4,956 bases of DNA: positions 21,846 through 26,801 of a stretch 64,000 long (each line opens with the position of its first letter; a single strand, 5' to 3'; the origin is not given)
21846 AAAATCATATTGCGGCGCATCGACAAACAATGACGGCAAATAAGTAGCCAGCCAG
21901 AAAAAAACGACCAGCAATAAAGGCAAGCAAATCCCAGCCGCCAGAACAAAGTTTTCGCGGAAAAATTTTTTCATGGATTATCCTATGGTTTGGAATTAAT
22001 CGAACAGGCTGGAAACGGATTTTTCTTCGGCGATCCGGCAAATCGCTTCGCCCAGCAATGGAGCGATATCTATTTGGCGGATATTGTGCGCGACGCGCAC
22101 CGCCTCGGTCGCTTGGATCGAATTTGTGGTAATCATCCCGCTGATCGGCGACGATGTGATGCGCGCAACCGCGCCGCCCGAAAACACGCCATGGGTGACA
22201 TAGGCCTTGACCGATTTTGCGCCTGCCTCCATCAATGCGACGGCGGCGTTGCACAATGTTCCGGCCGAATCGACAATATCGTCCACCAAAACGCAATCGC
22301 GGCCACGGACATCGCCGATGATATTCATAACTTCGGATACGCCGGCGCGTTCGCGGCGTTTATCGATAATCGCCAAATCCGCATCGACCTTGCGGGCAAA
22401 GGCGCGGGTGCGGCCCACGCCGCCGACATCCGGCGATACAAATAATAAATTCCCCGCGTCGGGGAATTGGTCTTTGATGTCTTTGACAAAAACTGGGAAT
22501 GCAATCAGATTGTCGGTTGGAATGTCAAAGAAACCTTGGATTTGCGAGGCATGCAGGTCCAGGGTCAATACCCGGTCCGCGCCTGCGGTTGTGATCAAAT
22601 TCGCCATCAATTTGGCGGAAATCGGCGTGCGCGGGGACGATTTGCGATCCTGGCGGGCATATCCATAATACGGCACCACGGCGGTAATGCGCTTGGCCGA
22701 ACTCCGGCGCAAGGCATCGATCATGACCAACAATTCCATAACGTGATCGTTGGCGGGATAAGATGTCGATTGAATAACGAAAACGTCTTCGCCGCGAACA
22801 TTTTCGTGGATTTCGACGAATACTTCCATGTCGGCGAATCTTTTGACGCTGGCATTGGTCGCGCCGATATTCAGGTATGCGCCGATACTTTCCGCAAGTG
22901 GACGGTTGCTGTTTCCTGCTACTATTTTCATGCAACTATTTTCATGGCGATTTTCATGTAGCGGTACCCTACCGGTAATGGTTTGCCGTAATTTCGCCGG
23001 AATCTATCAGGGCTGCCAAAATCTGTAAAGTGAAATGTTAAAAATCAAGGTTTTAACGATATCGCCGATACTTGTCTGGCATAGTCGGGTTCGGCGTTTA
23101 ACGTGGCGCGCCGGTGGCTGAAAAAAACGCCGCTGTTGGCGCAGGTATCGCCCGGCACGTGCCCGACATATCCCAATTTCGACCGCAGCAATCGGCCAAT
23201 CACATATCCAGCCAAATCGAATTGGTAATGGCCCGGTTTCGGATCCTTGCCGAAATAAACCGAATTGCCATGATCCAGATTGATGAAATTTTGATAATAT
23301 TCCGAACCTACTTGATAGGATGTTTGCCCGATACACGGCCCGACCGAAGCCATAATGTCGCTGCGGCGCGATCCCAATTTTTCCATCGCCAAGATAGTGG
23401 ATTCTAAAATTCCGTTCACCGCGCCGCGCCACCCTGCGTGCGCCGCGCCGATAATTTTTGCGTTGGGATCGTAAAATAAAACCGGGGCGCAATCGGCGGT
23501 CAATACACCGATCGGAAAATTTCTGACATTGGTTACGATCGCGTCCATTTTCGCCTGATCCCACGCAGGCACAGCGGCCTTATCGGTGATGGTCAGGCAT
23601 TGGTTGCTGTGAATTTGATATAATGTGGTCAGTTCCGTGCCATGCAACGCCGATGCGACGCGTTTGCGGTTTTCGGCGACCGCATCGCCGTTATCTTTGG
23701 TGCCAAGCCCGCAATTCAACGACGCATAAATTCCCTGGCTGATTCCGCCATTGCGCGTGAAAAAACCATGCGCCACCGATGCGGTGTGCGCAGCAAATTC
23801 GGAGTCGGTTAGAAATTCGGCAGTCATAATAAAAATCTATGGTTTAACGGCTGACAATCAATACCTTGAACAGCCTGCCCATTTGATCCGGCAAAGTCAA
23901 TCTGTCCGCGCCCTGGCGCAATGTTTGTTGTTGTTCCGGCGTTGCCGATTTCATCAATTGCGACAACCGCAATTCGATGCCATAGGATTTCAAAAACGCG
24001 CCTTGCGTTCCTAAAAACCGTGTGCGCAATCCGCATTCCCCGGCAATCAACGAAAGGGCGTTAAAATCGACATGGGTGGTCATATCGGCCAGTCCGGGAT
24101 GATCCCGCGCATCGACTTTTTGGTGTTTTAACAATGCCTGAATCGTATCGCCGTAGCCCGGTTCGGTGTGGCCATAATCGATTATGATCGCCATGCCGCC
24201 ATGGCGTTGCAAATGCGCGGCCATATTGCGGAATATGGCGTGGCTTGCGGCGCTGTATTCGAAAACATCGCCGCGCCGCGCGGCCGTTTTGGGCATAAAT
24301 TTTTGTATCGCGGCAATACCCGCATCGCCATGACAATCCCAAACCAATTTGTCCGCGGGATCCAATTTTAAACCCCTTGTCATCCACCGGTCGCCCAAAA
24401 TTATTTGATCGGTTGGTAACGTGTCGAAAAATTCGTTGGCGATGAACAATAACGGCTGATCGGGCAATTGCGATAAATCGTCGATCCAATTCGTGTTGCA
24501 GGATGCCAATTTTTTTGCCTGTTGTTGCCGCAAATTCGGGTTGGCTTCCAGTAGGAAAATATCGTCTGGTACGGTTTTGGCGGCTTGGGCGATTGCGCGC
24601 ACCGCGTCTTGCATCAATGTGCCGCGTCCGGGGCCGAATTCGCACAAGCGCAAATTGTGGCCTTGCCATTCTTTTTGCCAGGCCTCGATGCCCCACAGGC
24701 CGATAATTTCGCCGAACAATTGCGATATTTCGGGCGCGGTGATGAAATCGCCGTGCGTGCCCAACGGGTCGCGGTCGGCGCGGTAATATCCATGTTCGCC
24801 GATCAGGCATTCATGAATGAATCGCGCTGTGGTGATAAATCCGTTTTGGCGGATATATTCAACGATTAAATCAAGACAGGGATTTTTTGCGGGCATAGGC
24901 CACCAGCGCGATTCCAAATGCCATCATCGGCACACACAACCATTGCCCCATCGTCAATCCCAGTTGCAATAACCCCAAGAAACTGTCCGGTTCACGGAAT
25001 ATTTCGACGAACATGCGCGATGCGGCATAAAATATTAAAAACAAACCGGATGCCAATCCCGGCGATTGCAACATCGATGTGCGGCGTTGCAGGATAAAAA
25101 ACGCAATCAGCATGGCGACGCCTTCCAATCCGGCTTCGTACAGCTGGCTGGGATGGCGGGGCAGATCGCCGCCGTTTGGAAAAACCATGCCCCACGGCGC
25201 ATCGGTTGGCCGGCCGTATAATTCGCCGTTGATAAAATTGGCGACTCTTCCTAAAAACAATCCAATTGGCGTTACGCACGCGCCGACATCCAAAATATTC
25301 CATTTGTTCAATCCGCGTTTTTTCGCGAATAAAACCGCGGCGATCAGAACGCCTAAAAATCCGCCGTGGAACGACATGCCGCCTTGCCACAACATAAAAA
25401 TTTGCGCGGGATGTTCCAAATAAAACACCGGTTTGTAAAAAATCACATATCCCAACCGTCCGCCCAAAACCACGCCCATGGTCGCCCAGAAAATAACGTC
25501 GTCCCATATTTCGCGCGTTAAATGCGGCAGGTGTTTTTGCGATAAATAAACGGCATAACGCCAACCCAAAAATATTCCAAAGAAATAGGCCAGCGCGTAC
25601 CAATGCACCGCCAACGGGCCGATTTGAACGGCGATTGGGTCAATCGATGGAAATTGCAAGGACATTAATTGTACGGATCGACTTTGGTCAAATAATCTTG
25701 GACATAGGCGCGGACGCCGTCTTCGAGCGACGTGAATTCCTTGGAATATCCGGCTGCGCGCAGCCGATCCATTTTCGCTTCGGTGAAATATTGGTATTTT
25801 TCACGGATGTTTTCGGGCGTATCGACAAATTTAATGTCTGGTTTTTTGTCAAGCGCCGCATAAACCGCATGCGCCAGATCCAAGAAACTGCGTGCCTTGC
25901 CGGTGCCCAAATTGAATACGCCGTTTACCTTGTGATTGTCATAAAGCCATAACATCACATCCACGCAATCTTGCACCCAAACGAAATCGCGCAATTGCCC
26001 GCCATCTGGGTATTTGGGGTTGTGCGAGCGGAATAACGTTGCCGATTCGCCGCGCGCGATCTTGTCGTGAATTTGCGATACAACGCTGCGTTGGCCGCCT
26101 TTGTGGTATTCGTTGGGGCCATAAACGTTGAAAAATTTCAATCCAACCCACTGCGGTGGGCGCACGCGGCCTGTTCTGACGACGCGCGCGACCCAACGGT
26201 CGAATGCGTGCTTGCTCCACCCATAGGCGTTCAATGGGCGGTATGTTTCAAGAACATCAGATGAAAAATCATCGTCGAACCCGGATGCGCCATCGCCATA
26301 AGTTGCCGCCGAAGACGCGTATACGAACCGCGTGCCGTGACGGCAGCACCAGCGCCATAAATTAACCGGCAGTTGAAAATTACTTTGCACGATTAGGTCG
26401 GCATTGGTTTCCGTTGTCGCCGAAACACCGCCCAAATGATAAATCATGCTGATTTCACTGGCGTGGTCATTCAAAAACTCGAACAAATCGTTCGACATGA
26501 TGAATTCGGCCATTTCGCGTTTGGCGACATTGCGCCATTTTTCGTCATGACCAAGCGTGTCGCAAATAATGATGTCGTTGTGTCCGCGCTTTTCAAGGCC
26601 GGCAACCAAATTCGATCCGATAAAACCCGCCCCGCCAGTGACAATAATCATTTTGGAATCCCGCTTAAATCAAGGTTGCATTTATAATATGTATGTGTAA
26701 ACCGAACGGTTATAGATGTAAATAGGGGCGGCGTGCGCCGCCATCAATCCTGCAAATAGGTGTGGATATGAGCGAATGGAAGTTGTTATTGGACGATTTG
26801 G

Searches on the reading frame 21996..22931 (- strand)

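Call 52: search_protein_families(library=pfam, proteins=[window:21996-22931:-], max_evalue=0.00001)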
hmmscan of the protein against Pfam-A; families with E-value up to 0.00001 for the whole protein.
window:21996-22931:- (311 aa): 3 families
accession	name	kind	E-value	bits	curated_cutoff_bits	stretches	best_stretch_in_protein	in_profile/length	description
PF13793.12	Pribosyltran_N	-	3.5e-53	178.9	25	1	1-117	1-117/117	N-terminal domain of ribose phosphate pyrophosphokinase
PF14572.12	Pribosyl_synth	-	1.2e-23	84.5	27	1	201-310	74-183/184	Phosphoribosyl synthetase-associated domain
PF00156.33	Pribosyltran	-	8e-18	64.7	26.3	1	159-247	28-124/158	Phosphoribosyl transferase domain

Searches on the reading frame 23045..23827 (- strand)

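Call 52: search_protein_families(library=pfam, proteins=[window:23045-23827:-], max_evalue=0.00001)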
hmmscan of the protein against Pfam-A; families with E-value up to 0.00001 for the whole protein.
window:23045-23827:- (260 aa): 1 family
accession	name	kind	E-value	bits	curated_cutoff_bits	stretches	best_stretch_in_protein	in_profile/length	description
PF02578.20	Cu-oxidase_4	-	2.1e-64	217.6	22.9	1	23-242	1-227/238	Multi-copper polyphenol oxidoreductase laccase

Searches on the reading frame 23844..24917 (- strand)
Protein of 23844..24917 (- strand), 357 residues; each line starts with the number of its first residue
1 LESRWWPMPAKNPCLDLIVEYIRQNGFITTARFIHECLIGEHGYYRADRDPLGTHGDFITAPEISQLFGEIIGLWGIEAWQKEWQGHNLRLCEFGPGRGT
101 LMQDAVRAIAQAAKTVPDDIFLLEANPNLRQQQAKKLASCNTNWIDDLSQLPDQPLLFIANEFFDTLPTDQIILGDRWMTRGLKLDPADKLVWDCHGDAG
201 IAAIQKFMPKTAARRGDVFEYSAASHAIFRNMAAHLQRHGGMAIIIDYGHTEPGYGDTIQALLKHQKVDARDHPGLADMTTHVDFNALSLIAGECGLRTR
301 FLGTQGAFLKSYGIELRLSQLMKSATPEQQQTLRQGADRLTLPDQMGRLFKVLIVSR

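Call 52: search_protein_families(library=pfam, proteins=[window:23844-24917:-], max_evalue=0.00001)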
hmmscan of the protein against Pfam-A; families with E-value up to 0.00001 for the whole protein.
window:23844-24917:- (357 aa): 1 family
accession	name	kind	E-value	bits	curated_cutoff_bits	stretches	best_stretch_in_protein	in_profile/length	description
PF02636.23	Methyltransf_28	-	6.4e-50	170.4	23.3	1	72-299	2-245/249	Putative S-adenosyl-L-methionine-dependent methyltransferase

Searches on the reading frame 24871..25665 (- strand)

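Call 52: search_protein_families(library=pfam, proteins=[window:24871-25665:-], max_evalue=0.00001)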
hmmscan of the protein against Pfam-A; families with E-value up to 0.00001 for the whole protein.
window:24871-25665:- (264 aa): 1 family
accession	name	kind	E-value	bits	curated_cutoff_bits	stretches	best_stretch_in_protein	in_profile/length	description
PF01790.23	LGT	-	3.6e-78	262.6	24.9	1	10-257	1-240/240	Prolipoprotein diacylglyceryl transferase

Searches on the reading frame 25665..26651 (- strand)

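Call 52: search_protein_families(library=pfam, proteins=[window:25665-26651:-], max_evalue=0.00001)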
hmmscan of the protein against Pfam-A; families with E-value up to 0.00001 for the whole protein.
window:25665-26651:- (328 aa): 5 families
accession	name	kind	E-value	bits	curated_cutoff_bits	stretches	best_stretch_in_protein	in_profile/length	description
PF01370.27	Epimerase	-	1.5e-43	149.4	20.9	1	2-249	1-240/240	NAD dependent epimerase/dehydratase family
PF16363.11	GDP_Man_Dehyd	-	1.3e-18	68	27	1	3-298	1-299/332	GDP-mannose 4,6 dehydratase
PF01073.25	3Beta_HSD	-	3.4e-08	33.3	22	1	3-120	1-122/280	3-beta hydroxysteroid dehydrogenase/isomerase family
PF04321.23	RmlD_sub_bind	-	1.3e-07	31.4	27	1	2-271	3-235/287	RmlD substrate binding domain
PF02719.21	Polysacc_synt_2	-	1.1e-06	28.5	20.2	0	137-272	132-255/293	Polysaccharide biosynthesis protein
